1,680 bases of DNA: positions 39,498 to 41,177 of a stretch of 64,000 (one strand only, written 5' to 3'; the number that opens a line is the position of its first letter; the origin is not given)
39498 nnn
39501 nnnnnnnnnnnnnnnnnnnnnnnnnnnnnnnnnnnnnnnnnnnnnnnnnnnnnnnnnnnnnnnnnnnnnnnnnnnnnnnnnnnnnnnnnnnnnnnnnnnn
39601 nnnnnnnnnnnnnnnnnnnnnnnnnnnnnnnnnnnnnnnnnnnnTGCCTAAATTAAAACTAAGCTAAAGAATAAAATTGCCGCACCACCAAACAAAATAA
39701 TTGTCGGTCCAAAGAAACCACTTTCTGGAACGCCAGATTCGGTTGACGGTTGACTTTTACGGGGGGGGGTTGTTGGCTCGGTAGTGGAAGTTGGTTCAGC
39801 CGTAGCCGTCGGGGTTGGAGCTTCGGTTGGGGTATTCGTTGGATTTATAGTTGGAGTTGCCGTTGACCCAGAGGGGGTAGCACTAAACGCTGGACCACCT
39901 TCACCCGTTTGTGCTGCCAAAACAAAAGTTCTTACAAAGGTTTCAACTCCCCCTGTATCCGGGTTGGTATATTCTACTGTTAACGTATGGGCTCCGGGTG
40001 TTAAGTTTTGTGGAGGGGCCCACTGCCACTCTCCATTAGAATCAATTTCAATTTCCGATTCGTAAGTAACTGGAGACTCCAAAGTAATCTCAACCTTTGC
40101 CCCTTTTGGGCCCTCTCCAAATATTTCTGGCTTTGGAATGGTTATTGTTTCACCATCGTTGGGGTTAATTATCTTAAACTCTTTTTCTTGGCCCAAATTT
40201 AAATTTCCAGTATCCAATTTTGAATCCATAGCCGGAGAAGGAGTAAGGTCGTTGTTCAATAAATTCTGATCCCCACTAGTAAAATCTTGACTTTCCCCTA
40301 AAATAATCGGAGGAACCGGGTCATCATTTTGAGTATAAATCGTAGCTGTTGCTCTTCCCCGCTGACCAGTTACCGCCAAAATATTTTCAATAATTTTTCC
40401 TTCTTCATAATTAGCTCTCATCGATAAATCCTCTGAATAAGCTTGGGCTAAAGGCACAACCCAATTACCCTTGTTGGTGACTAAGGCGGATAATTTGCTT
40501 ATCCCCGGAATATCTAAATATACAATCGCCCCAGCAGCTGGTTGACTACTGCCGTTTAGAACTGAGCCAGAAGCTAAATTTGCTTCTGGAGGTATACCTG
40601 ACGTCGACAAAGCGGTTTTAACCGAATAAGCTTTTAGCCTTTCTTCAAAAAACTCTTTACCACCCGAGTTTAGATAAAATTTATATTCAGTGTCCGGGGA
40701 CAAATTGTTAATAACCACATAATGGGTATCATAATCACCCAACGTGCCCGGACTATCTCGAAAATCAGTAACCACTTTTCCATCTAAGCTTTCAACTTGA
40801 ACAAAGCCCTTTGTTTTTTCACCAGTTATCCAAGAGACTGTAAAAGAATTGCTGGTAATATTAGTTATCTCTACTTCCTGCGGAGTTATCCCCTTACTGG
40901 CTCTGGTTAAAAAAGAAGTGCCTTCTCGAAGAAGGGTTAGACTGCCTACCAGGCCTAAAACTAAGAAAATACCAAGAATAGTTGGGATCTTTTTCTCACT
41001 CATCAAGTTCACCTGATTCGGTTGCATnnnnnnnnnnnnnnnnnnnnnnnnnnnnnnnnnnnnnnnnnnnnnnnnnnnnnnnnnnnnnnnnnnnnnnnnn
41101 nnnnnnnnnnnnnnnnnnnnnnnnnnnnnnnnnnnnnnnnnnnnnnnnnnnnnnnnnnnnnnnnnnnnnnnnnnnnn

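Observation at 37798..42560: Surface-protein cluster: TP-repeat protein, ~40-Cys protein, FN3 protein and PilN/PilO-like genes directly downstream of murJ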

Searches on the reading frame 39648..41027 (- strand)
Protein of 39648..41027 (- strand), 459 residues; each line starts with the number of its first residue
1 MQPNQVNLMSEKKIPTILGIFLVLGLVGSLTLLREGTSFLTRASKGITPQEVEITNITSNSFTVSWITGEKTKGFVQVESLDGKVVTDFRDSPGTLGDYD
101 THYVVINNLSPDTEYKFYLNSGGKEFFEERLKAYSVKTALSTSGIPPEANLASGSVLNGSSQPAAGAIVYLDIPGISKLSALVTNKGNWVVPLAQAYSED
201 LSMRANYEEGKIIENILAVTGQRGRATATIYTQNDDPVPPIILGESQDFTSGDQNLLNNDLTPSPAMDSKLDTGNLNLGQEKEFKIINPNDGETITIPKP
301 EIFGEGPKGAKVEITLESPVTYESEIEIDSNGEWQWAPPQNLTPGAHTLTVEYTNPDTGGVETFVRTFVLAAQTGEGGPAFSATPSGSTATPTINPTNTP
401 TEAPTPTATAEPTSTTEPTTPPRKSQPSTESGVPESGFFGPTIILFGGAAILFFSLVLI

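Call 5: search_protein_families(library=pfam, proteins=[window:39648-41027:-], max_evalue=1)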
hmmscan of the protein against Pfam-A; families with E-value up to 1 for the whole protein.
window:39648-41027:- (459 aa): 5 families
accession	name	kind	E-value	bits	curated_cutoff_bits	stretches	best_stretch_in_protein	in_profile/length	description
PF16656.11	Pur_ac_phosph_N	-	1.6e-07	32.2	30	1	52-129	6-84/93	Purple acid Phosphatase, N-terminal domain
PF00041.27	fn3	-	1.4e-06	28.9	25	1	49-120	3-67/84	Fibronectin type III domain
PF19077.6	Big_13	-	3.2e-06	28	27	1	295-355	24-85/102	Bacterial Ig-like domain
PF05283.16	MGC-24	-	0.02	15.7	28.5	1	383-454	60-125/140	Multi-glycosylated core protein 24 (MGC-24), sialomucin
PF06832.18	BiPBP_C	-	0.24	11.7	26.8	0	280-351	8-78/90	Penicillin-Binding Protein C-terminus Family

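Call 6: search_protein_families(library=ncbifam, proteins=[window:39648-41027:-], max_evalue=1)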
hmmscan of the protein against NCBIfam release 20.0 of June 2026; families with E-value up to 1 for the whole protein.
window:39648-41027:- (459 aa): 3 families
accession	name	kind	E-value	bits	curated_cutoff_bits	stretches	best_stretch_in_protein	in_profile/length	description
TIGR04216.1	halo_surf_glyco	exception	0.14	10.3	400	1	319-437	663-765/784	HVO_2072 family ArtA-dependent S-layer glycoprotein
NF037973.1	metallo_SslE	exception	0.33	8.2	3000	1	369-431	20-86/1519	lipoprotein metalloprotease SslE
NF041335.1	surf_glcprot_Halo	equivalog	0.84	7.6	1100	1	387-421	801-840/862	ArtA-dependent S-layer glycoprotein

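Call 13: find_homologous_proteins(query=window:39648-41027:-)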
Query window:39648-41027:- (459 aa): 123 proteins with E <= 0.001 among 8000 candidates; the best 120 are listed.
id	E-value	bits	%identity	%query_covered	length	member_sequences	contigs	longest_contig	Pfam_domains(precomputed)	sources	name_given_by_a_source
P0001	3.4e-293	990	100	98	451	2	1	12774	PF00041.28,PF19077.7,PF16656.12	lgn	-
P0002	2.4e-171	589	59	98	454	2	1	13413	PF00041.28,PF16656.12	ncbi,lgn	-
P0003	8.5e-170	584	58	98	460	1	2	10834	-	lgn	-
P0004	8.6e-170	584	60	98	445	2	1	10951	PF19077.7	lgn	-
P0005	2.4e-169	582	59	98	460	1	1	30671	PF00041.28,PF19077.7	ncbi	-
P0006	2.9e-162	559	57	98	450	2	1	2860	PF00041.28,PF19077.7,PF16656.12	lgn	-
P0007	3.6e-157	542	57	98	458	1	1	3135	PF00041.28,PF19077.7,PF16656.12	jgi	jgi:hypothetical protein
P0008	1.2e-152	527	55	98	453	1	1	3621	PF00041.28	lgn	-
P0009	1.5e-152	527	54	98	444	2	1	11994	PF00041.28,PF19077.7,PF16656.12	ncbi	-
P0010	9.3e-148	511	55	98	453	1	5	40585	PF00041.28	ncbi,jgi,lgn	jgi:hypothetical protein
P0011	4.3e-144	499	53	96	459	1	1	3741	PF19077.7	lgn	-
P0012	1.6e-141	491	52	96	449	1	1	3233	PF19077.7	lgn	-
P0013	3.1e-141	490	53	98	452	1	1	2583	PF19077.7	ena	-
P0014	1.1e-139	484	54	95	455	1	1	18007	PF00041.28,PF19077.7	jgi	-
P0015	2.9e-139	483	53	95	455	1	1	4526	PF19077.7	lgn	-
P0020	3.1e-133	463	50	99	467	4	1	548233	-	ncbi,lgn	-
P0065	2.2e-66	243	36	81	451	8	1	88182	PF00041.28,PF19077.7,PF16656.12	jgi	jgi:hypothetical protein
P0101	5.1e-40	156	27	90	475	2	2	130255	PF00041.28,PF19077.7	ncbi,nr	ncbi:Ig-like domain-containing protein [Patescibacteria group bacterium]|nr:Ig-like domain-containin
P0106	4.2e-38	150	29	82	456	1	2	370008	PF19077.7,PF16656.12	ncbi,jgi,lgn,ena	-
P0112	1.6e-34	138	31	90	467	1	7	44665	PF00041.28,PF19077.7,PF16656.12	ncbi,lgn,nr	ncbi:MAG: fibronectin type III domain-containing protein [Candidatus Levybacteria bacterium]|nr:fibr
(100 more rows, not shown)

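Call 15: find_encoding_contigs(protein=P0020, flank=10000, max_places=2)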
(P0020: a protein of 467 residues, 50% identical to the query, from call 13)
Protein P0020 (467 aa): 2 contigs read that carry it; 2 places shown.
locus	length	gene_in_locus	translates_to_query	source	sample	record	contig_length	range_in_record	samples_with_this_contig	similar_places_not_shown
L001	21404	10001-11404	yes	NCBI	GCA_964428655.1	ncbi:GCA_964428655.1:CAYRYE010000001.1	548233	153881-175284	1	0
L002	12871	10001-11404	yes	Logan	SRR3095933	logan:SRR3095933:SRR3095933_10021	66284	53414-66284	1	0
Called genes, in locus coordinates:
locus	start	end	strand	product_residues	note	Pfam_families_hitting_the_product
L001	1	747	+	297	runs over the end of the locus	PF08308:PEGA (weak), PF08239:SH3_3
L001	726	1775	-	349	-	PF00953:Glycos_transf_4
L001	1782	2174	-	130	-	-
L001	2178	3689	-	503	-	PF13632:Glyco_trans_2_3 (weak)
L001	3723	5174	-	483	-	PF27757:Competence-induced_Ccs4_N, PF13231:PMT_2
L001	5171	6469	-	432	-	PF13231:PMT_2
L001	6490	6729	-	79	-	PF01649:Ribosomal_S20p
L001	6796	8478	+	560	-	PF03023:MurJ, PF01554:MatE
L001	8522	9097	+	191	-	-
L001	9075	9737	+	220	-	-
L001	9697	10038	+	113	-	-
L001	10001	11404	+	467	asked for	-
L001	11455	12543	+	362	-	-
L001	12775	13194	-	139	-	-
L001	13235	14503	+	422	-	PF01266:DAO (faint), PF01593:Amino_oxidase, PF13450:NAD_binding_8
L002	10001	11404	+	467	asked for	-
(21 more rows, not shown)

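Call 16: find_encoding_contigs(protein=P0106, flank=10000, max_places=2)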
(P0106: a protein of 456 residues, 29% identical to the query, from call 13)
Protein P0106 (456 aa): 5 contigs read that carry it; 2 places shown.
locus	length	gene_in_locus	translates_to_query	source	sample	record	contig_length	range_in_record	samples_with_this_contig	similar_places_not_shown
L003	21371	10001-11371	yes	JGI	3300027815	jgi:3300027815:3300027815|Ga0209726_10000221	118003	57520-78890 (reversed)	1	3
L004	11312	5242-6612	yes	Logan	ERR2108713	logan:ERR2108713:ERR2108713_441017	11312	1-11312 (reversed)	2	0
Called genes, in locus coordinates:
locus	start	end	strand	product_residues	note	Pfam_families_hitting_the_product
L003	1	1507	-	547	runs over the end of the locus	PF00118:Cpn60_TCP1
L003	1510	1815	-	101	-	PF00166:Cpn10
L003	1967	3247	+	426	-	PF18911:PKD_4 (weak)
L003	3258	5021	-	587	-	PF00009:GTP_EFTU, PF22042:EF-G_D2 (weak), PF03144:GTP_EFTU_D2, PF00679:EFG_C, PF06421:LepA_C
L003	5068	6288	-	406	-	-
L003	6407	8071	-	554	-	PF03023:MurJ, PF13440:Polysacc_synt_3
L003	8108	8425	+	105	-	PF01649:Ribosomal_S20p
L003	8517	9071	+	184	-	-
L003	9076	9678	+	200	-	PF04350:PilO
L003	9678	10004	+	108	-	-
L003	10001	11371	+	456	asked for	PF16656:Pur_ac_phosph_N (weak), PF19077:Big_13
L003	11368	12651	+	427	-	PF00070:Pyr_redox (faint), PF01266:DAO, PF01593:Amino_oxidase, PF03486:HI0933_like (faint), PF07992:Pyr_redox_2 (faint), PF13450:NAD_binding_8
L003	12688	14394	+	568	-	PF02366:PMT, PF13231:PMT_2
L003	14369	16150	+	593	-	PF02366:PMT, PF13231:PMT_2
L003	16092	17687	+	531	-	PF02366:PMT, PF13231:PMT_2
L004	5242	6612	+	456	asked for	PF16656:Pur_ac_phosph_N (weak), PF19077:Big_13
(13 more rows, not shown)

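Call 20: find_related_loci(query=A2, collection=genome_contigs, flank=10000)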
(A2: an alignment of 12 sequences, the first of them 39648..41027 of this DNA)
Query A2 (459 aa) in genome_contigs; peptide patterns used: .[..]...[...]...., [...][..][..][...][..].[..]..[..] (x = any residue, [..] = any of these).
72 stretches matched a pattern; 32 encode a relative of the query (tblastn E <= 1e-3); 32 distinct loci.
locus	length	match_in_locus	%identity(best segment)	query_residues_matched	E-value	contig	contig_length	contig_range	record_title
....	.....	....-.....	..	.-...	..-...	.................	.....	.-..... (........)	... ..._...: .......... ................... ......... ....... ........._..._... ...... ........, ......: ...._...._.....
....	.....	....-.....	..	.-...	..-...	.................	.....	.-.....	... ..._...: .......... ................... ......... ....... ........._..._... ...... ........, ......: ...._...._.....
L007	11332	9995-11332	56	9-452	2e-148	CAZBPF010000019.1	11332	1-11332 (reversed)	MAG TPA_asm: uncultured Gammaproteobacteria bacterium isolate binchicken_co17_166 genome assembly, contig: NODE_12538_le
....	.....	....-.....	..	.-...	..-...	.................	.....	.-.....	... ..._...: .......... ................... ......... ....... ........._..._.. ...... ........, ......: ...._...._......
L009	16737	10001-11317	49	13-456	5e-127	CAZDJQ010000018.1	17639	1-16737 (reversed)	MAG TPA_asm: uncultured Gammaproteobacteria bacterium isolate SRP141376_co1_239 genome assembly, contig: NODE_6614_lengt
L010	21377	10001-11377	50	4-458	3e-126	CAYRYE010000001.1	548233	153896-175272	MAG TPA_asm: uncultured Gammaproteobacteria bacterium isolate SRP068000_co4_7 genome assembly, contig: NODE_2_length_548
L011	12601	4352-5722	49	11-459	2e-123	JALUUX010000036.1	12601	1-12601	MAG: Candidatus Shapirobacteria bacterium isolate 128-326_metabat1_scaf2bin.052 128-326_scaffold_2358_c1, whole genome s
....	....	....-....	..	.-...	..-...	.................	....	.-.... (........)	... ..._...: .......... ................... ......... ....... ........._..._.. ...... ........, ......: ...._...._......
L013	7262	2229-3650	43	4-457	5e-109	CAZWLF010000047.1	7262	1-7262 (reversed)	MAG TPA_asm: uncultured Gammaproteobacteria bacterium isolate binchicken_co387_691 genome assembly, contig: NODE_14538_l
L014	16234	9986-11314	42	1-446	1e-78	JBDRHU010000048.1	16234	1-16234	MAG: Patescibacteria group bacterium isolate MEGAHIT-group-1.55 k141_1176479, whole genome shotgun sequence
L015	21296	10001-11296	35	8-459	1e-63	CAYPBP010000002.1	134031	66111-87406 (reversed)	MAG TPA_asm: uncultured Gammaproteobacteria bacterium isolate SRP192927_co5_99 genome assembly, contig: NODE_43_length_1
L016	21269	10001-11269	34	8-454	3e-63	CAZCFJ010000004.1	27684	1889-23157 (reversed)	MAG TPA_asm: uncultured Gammaproteobacteria bacterium isolate SRP089250_co1_26 genome assembly, contig: NODE_2607_length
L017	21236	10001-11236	36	8-459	1e-61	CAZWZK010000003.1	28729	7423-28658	MAG TPA_asm: uncultured Gammaproteobacteria bacterium isolate SRP294416_co1_742 genome assembly, contig: NODE_2909_lengt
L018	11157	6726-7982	37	8-457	9e-61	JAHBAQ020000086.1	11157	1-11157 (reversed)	MAG: Candidatus Shapirobacteria bacterium isolate AQU-07 c_000000082228, whole genome shotgun sequence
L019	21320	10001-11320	33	5-458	2e-60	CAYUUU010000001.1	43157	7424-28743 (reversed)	MAG TPA_asm: uncultured Gammaproteobacteria bacterium isolate SRP192927_co1_90 genome assembly, contig: NODE_1292_length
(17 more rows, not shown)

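Call 44: find_encoding_contigs(protein=P0112, flank=10000, max_places=1)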
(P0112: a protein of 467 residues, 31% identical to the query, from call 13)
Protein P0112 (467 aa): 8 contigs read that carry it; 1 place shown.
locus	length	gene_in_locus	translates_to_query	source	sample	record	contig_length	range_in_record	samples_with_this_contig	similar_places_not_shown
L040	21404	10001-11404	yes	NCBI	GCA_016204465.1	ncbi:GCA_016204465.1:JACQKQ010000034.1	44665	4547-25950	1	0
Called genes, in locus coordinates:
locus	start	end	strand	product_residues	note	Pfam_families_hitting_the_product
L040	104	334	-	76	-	-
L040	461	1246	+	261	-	PF00459:Inositol_P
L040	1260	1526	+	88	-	PF14242:DUF4342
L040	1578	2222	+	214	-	PF18915:DUF5667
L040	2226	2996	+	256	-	PF04234:CopC, PF13473:Cupredoxin_1 (weak), PF00127:Copper-bind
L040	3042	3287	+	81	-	-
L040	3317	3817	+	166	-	PF09055:Sod_Ni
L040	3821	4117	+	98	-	PF00717:Peptidase_S24, PF10502:Peptidase_S26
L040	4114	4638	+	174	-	PF06325:PrmA (weak)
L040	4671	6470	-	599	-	PF00009:GTP_EFTU, PF00679:EFG_C, PF06421:LepA_C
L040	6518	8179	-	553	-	PF03023:MurJ, PF13440:Polysacc_synt_3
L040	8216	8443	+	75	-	PF01649:Ribosomal_S20p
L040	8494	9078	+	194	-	-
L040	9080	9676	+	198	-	PF04350:PilO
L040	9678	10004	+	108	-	-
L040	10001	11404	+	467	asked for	PF00041:fn3 (faint), PF16656:Pur_ac_phosph_N, PF19077:Big_13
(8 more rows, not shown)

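Call 45: find_encoding_contigs(protein=P0101, flank=10000, max_places=1)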
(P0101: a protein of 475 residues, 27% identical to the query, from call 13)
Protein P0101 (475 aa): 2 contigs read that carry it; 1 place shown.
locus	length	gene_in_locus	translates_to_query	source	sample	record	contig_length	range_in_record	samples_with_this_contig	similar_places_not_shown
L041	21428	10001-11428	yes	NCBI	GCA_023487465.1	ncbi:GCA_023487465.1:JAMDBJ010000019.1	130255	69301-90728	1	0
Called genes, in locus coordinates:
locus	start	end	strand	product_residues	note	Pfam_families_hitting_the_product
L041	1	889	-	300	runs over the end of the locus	PF00226:DnaJ, PF01556:DnaJ_C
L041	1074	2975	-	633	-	PF00012:HSP70, PF06723:MreB_Mbl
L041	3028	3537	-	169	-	PF01025:GrpE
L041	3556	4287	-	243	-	PF01628:HrcA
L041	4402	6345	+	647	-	PF01229:Glyco_hydro_39, PF11790:Glyco_hydro_cc (weak)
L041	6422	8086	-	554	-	PF03023:MurJ, PF13440:Polysacc_synt_3, PF01554:MatE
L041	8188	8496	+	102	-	PF01649:Ribosomal_S20p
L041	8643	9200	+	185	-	PF05137:PilN (weak)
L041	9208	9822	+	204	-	PF04350:PilO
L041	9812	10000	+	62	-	-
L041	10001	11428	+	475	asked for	PF00041:fn3, PF19077:Big_13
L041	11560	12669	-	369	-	PF03816:LytR_cpsA_psr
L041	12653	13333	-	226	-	PF00121:TIM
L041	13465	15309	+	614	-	PF00580:UvrD-helicase, PF13245:AAA_19, PF13604:AAA_30 (faint), PF13361:UvrD_C, PF13538:UvrD_C_2 (weak)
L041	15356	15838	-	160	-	-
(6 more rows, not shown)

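Call 46: find_encoding_contigs(protein=P0065, flank=10000, max_places=1)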
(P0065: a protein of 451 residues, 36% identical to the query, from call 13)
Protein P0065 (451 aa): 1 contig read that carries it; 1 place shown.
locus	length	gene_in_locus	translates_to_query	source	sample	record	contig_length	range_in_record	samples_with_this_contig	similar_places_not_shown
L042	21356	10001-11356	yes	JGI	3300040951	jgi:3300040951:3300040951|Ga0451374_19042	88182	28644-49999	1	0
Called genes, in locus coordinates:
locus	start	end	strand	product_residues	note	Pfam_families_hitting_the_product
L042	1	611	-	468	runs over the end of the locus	PF00009:GTP_EFTU, PF01926:MMR_HSR1, PF22042:EF-G_D2, PF03144:GTP_EFTU_D2 (faint), PF11987:IF-2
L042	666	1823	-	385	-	PF08529:NusA_N, PF13184:KH_NusA_1st, PF26594:KH_NusA_2nd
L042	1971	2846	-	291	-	PF00226:DnaJ, PF01556:DnaJ_C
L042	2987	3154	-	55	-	-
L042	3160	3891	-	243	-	PF00012:HSP70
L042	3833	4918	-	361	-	PF00012:HSP70, PF14450:FtsA (faint), PF06723:MreB_Mbl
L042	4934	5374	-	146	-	PF01025:GrpE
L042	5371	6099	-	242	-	PF01628:HrcA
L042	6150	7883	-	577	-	PF03023:MurJ, PF13440:Polysacc_synt_3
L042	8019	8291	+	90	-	PF01649:Ribosomal_S20p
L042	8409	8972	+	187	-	PF05137:PilN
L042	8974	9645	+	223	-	-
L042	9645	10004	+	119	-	-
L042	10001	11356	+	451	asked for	PF00041:fn3 (weak), PF16656:Pur_ac_phosph_N, PF19077:Big_13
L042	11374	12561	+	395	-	-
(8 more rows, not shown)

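Call 57: predict_structure(alignment_id=A6)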
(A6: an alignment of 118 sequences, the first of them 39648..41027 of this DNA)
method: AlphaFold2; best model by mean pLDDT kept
length: 459 residues; sequences in the alignment: 118
mean_pLDDT: 83.6   pTM: 0.57
mean pLDDT of the five models: 83.6, 83.2, 83.2, 83.1, 83.0
residues with pLDDT >= 90: 292; 70-90: 55; 50-70: 53; < 50: 59
segments of 3 or more residues with pLDDT < 50: 36-43, 260-278, 377-385, 387-399, 401-403, 407-410
pLDDT, mean of each block of 10 residues (from residue 1): 65 81 89 57 75 98 98 97 96 95 98 98 94 97 85 96 97 98 95 94 90 96 96 94 97 58 43 46 95 93 96 97 97 97 96 94 96 59 44 46 49 54 58 70 93 91
secondary structure, 60 per line:
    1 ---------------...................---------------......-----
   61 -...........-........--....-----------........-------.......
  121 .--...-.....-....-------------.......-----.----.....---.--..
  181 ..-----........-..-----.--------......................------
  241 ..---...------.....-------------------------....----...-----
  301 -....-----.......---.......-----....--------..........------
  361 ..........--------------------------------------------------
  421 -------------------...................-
elements in order: H16-34 E50-55 E62-72 E74-78 E84-87 E99-106 E114-121 E124-126 E134-137 E151-157 E168-172 E179-182 E188-192 E213-220 E224-231 E246-248 H255-259 E285-288 E293-295 E302-305 E311-317 E321-327 E333-336 E345-354 E361-370 H440-458
